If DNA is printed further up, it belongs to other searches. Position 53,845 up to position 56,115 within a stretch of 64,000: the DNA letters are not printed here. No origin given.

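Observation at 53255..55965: GT2 (polyprenyl-phosphate sugar synthase-like) covalently fused to a MOP-type flippase, preceded by a second GtrB-like GT2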

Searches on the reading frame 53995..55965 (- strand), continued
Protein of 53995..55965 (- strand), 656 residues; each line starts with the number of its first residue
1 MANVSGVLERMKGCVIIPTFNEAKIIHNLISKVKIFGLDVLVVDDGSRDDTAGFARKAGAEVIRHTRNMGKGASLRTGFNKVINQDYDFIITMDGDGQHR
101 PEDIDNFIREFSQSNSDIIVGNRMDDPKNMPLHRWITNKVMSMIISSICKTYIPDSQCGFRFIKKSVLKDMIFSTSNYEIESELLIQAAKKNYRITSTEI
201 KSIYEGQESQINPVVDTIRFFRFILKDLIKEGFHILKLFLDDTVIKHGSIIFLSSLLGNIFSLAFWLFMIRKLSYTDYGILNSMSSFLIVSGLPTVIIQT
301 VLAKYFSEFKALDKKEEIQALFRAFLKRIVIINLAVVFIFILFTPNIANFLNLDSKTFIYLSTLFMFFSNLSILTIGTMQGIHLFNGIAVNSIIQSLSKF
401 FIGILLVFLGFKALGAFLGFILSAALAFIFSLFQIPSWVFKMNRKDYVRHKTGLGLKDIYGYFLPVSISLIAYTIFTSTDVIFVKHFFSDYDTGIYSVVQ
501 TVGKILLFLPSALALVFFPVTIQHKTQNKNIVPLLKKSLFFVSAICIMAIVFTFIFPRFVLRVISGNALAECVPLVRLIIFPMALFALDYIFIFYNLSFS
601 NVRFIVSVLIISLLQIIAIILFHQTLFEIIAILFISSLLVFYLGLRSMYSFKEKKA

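Call 32: search_solved_structures(query=A1, max_evalue=0.01, show_alignments=4)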
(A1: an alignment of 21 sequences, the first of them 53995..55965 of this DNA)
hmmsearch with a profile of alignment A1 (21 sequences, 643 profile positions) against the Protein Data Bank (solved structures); distinct sequences matched with E-value up to 0.01: 18.
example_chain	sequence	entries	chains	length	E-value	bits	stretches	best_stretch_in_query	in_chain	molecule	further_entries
5mlz_A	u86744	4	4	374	1.6e-17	66.4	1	1-179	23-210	Dolichol monophosphate mannose synthase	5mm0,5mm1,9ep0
2z87_A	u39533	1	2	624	1.1e-10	43.9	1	5-129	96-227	Chondroitin synthase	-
2z86_A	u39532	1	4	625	1.1e-10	43.9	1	5-129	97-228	Chondroitin synthase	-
9bhc_C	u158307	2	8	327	1.2e-10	43.7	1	3-161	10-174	Undecaprenyl-phosphate 4-deoxy-4-formamido-L-arabinose transferase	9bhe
8vxh_A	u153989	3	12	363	1.5e-10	43.3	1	3-161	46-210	Undecaprenyl-phosphate 4-deoxy-4-formamido-L-arabinose transferase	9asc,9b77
9hwj_A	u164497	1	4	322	6.3e-10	41.3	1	3-161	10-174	Undecaprenyl-phosphate 4-deoxy-4-formamido-L-arabinose transferase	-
5eke_A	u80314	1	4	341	5.2e-09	38.3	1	5-160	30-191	Uncharacterized glycosyltransferase sll0501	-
5ekp_C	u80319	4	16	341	5.2e-09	38.3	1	5-160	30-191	Uncharacterized glycosyltransferase sll0501 | Glycosyltransferase sll0501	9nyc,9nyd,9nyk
9nye_A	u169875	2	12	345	5.3e-09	38.3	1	5-160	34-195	Glycosyltransferase sll0501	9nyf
6p61_A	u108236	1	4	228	3.3e-06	29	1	5-98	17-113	Glycosyltransferase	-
5tze_C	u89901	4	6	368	3.1e-05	25.8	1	1-109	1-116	Glycosyl transferase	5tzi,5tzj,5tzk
5tz8_A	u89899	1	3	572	6e-05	24.9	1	1-109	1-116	Glycosyl transferase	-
4y6n_A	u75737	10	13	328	0.00064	21.5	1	5-58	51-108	Glucosyl-3-phosphoglycerate synthase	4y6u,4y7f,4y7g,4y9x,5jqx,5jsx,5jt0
7pdo_A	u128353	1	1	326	0.00064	21.5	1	5-56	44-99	Glucosyl-3-phosphoglycerate synthase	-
7p5l_A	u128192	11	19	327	0.00065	21.5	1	5-56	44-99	Glucosyl-3-phosphoglycerate synthase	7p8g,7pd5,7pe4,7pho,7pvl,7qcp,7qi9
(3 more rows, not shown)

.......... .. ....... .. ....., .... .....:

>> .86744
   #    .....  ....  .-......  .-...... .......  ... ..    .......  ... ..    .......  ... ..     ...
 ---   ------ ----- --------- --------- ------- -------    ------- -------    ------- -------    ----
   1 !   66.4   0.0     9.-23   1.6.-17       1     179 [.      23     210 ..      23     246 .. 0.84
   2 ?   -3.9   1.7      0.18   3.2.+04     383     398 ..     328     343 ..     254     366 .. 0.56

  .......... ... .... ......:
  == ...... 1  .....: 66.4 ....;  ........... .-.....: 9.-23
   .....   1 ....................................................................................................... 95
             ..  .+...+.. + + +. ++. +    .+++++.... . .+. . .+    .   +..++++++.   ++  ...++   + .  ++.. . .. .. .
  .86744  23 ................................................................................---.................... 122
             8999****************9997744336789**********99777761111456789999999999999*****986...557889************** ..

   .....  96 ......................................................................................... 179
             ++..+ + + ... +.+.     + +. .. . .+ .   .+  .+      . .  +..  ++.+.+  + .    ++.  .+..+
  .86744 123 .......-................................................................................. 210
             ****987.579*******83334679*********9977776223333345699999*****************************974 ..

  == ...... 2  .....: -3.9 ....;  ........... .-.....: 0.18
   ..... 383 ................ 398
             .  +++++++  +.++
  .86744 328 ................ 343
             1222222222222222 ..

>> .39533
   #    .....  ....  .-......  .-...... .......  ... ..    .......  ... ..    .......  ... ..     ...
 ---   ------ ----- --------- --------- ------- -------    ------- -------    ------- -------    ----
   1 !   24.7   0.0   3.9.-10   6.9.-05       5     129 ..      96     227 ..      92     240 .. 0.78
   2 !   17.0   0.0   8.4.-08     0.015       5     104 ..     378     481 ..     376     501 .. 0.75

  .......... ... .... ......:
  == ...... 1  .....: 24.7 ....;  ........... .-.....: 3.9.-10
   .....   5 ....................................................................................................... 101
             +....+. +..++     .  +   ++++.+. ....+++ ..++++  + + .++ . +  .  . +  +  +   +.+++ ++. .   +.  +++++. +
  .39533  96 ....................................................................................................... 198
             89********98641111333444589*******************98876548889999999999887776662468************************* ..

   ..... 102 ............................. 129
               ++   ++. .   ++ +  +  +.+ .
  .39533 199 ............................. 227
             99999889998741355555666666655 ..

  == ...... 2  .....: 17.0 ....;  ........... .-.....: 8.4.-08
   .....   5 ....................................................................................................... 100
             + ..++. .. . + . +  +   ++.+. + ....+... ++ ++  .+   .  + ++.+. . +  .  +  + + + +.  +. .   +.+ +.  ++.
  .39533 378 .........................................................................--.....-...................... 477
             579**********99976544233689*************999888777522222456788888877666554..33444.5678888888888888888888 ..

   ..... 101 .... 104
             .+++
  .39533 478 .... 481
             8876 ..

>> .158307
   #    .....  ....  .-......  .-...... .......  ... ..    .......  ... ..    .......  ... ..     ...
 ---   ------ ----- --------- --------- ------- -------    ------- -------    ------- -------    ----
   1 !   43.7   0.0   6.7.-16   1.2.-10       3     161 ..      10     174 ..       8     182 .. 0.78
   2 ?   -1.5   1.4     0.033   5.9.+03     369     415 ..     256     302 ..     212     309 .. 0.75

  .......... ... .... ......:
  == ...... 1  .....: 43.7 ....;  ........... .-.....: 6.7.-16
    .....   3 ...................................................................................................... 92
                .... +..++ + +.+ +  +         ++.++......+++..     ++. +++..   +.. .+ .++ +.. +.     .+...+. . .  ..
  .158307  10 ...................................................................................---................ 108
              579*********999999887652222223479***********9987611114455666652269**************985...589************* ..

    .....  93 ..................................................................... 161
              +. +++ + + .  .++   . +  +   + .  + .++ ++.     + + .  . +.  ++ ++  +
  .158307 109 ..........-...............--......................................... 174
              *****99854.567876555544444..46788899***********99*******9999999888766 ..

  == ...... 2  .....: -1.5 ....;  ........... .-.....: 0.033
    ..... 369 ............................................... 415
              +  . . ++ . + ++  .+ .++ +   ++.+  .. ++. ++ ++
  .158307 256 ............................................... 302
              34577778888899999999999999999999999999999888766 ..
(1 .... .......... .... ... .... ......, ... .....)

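Call 41: find_encoding_contigs(protein=P0143, flank=7000, max_places=1)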
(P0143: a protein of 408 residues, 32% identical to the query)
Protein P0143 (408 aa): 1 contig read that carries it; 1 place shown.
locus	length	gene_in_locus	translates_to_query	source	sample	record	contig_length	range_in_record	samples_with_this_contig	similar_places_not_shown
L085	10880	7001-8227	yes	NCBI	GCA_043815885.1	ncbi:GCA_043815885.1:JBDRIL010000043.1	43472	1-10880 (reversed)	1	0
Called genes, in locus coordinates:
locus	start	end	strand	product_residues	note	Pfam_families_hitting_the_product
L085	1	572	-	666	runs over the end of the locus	PF00526:Dicty_CTDC (faint)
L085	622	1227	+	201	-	PF04307:YdjM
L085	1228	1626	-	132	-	-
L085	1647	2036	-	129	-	PF00892:EamA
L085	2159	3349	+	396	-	PF00155:Aminotran_1_2, PF01041:DegT_DnrJ_EryC1, PF00266:Aminotran_5 (faint), PF01053:Cys_Met_Meta_PP (weak)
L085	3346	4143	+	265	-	PF01209:Ubie_methyltran, PF02353:CMAS (weak), PF03141:Methyltransf_29 (weak), PF13489:Methyltransf_23, PF13847:Methyltransf_31, PF08241:Methyltransf_11, PF08242:Methyltransf_12, PF13649:Methyltransf_25, +1 more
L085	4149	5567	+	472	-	PF00890:FAD_binding_2 (weak), PF01266:DAO, PF01593:Amino_oxidase, PF01946:Thi4 (weak), PF03486:HI0933_like (weak), PF07992:Pyr_redox_2 (weak), PF12831:FAD_oxidored (weak), PF13450:NAD_binding_8, +1 more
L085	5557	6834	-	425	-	-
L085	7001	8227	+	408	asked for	PF01943:Polysacc_synt, PF13440:Polysacc_synt_3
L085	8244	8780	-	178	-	PF00132:Hexapep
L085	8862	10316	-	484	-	PF01943:Polysacc_synt, PF13440:Polysacc_synt_3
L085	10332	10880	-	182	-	PF01209:Ubie_methyltran (weak), PF08241:Methyltransf_11, PF08242:Methyltransf_12 (weak), PF13489:Methyltransf_23 (weak), PF13649:Methyltransf_25, PF13847:Methyltransf_31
